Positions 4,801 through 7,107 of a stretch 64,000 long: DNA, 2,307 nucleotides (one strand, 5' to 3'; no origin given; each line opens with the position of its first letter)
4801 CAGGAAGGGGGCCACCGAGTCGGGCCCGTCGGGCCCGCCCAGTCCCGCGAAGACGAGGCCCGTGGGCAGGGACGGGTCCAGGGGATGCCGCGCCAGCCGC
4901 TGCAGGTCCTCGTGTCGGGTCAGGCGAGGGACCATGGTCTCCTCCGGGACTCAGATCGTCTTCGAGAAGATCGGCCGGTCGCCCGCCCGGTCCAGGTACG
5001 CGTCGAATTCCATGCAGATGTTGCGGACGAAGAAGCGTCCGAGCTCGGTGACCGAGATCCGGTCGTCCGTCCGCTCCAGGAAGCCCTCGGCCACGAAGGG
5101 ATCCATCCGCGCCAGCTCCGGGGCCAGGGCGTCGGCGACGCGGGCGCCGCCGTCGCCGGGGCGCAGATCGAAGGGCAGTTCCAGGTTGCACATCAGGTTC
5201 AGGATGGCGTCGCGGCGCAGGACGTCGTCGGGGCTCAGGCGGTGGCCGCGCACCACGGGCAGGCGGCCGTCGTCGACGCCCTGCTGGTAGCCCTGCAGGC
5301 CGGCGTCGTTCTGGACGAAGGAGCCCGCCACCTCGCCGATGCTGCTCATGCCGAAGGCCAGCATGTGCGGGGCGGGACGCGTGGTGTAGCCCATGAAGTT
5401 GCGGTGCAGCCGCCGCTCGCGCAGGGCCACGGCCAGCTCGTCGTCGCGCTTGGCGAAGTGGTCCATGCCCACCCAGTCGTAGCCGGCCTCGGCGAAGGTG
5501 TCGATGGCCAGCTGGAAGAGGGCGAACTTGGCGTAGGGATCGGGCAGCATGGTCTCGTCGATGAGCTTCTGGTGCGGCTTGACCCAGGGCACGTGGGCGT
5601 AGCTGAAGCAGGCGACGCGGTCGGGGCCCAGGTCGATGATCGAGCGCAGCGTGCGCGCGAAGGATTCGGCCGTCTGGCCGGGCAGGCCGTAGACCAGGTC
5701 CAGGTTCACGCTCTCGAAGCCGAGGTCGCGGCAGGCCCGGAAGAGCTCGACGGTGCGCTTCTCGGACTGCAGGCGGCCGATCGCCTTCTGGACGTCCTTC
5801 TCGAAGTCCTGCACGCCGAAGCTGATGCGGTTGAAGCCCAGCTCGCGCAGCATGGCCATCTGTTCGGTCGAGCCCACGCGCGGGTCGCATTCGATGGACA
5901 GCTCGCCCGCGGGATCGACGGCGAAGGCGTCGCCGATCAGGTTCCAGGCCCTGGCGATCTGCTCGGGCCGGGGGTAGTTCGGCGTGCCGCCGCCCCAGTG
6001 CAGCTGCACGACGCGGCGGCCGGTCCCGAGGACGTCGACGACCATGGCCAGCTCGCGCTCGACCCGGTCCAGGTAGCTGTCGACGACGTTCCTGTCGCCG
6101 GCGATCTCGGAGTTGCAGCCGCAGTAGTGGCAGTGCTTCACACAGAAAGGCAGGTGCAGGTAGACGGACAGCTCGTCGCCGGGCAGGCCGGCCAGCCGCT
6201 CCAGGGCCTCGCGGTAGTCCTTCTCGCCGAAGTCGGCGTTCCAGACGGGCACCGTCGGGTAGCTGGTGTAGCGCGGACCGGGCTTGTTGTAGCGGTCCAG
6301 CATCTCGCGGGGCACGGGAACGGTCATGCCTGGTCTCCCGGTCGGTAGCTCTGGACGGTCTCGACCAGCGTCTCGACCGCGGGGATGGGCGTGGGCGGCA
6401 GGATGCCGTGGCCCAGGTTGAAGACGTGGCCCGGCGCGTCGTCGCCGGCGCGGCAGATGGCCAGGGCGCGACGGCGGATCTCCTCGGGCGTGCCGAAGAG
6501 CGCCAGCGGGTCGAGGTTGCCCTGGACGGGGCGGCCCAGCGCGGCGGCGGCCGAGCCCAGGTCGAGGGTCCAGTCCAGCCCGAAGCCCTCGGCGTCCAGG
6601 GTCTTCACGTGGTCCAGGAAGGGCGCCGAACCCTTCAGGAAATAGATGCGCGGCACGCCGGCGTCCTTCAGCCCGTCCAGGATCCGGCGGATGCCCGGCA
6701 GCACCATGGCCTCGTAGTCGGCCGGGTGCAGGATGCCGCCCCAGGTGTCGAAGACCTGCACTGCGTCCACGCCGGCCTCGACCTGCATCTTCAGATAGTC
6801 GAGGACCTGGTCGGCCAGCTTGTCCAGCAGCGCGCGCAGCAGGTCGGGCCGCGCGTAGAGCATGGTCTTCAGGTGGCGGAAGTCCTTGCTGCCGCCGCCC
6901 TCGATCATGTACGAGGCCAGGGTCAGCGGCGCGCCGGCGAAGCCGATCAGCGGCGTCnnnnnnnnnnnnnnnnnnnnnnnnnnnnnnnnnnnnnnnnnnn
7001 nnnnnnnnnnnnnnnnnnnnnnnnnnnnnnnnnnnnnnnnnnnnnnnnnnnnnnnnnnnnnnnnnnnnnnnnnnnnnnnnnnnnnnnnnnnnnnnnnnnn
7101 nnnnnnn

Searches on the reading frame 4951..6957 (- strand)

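Call 26: search_protein_families(library=pfam, proteins=[window:4951-6957:-], max_evalue=0.0001)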
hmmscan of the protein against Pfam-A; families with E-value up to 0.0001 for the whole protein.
window:4951-6957:- (668 aa): 2 families
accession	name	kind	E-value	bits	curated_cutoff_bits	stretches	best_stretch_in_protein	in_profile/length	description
PF04055.27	Radical_SAM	-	3.1e-24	86.4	29.5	1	267-439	2-165/166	Radical SAM superfamily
PF06969.22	HemN_C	-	2.4e-07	31.2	24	1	574-643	1-67/67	HemN C-terminal domain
